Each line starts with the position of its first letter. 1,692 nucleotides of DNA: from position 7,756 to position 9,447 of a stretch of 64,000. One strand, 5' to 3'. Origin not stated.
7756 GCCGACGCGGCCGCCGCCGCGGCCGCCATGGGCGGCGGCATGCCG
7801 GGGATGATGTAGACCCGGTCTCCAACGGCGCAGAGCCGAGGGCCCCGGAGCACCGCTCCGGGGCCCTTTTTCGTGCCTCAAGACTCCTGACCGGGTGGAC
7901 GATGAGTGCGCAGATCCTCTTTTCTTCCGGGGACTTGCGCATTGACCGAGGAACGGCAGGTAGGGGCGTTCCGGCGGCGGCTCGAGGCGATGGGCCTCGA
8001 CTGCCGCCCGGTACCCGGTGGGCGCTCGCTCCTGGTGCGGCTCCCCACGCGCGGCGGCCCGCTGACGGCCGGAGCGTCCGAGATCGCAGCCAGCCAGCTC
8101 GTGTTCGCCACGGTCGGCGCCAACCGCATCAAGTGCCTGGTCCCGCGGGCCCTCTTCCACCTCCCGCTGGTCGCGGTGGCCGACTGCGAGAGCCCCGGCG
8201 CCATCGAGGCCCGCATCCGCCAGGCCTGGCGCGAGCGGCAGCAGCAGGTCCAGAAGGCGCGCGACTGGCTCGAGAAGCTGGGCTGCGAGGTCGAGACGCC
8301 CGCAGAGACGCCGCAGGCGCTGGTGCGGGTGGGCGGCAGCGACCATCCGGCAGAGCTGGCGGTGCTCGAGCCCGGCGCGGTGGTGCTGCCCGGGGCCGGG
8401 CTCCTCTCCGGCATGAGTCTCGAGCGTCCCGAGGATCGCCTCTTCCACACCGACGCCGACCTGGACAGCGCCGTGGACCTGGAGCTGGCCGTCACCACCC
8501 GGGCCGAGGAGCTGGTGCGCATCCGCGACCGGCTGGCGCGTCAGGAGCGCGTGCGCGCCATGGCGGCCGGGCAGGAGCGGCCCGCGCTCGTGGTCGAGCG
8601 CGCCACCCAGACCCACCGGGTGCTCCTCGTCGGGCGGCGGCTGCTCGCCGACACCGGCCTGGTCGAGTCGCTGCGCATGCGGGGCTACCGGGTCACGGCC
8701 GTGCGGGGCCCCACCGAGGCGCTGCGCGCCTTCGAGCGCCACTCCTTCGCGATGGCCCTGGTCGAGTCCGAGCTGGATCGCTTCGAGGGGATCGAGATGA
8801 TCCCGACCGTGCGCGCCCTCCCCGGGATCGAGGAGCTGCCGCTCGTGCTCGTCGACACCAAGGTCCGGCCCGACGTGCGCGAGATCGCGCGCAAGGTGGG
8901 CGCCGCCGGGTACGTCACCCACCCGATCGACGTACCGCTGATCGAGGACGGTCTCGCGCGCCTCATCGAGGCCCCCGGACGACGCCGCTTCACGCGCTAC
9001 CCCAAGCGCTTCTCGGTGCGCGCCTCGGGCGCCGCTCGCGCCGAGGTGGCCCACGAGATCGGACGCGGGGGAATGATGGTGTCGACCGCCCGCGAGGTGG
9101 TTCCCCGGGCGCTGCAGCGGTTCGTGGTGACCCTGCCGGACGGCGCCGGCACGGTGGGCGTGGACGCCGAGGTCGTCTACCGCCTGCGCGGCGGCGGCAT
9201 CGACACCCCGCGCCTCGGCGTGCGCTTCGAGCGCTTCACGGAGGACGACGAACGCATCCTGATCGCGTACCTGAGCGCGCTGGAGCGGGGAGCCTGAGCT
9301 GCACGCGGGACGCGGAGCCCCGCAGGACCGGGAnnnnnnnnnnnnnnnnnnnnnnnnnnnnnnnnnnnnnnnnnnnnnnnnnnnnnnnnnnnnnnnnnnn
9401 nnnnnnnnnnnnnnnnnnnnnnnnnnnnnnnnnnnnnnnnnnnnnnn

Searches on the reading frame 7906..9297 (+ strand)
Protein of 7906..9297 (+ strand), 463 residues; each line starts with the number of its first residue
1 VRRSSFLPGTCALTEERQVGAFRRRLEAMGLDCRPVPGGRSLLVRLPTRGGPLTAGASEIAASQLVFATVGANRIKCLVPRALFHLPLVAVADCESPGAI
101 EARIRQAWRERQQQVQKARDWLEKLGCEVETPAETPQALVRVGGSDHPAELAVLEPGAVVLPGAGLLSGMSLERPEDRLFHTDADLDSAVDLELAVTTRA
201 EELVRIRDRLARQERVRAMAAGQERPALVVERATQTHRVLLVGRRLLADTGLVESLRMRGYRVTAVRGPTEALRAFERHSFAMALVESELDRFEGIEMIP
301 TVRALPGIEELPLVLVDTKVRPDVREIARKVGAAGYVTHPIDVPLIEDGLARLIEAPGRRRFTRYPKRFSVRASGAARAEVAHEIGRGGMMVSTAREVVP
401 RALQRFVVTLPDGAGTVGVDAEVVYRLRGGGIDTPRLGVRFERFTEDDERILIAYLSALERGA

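Call 3: search_protein_families(library=pfam, proteins=[window:7906-9297:+], max_evalue=1)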
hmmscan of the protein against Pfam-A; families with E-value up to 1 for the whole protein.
window:7906-9297:+ (463 aa): 2 families
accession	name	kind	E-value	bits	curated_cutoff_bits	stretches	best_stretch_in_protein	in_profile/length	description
PF07238.19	PilZ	-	7.4e-08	33.1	22.5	1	359-456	2-100/102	PilZ domain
PF00072.30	Response_reg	-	1e-07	32.5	30.2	1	250-344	12-104/111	Response regulator receiver domain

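Call 58: search_protein_families(library=ncbifam, proteins=[window:7906-9294:+], max_evalue=0.001)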
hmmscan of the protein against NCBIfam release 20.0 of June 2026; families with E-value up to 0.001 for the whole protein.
window:7906-9294:+ (463 aa): 7 families
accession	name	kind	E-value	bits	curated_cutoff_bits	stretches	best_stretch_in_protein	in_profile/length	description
NF041733.1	resp_reg_CseB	equivalog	1.5e-06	27.8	350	1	252-356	16-114/228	two-component system response regulator CseB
TIGR02956.1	TMAO_torS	equivalog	1.7e-06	26.5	676.5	1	232-351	697-817/967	TMAO reductase system sensor histidine kinase/response regulator TorS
NF038297.2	hybrid_HK_HrmK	equivalog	8.7e-06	24.6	725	1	230-348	484-602/607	hybrid histidine kinase/response regulator HrmK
TIGR02266.1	gmx_TIGR02266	paralog_domain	1.8e-05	24.8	68.7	1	374-455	13-94/96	TIGR02266 family protein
NF007901.0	PRK10610.1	equivalog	2.3e-05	24.5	189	1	267-355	37-125/129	chemotaxis response regulator CheY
TIGR02154.1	PhoB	equivalog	0.00015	21.1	296.2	1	239-345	5-111/226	phosphate regulon transcriptional regulator PhoB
NF051850.1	RespRegRprY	equivalog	0.00021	20.8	370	1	252-343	20-109/234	response regulator transcription factor RprY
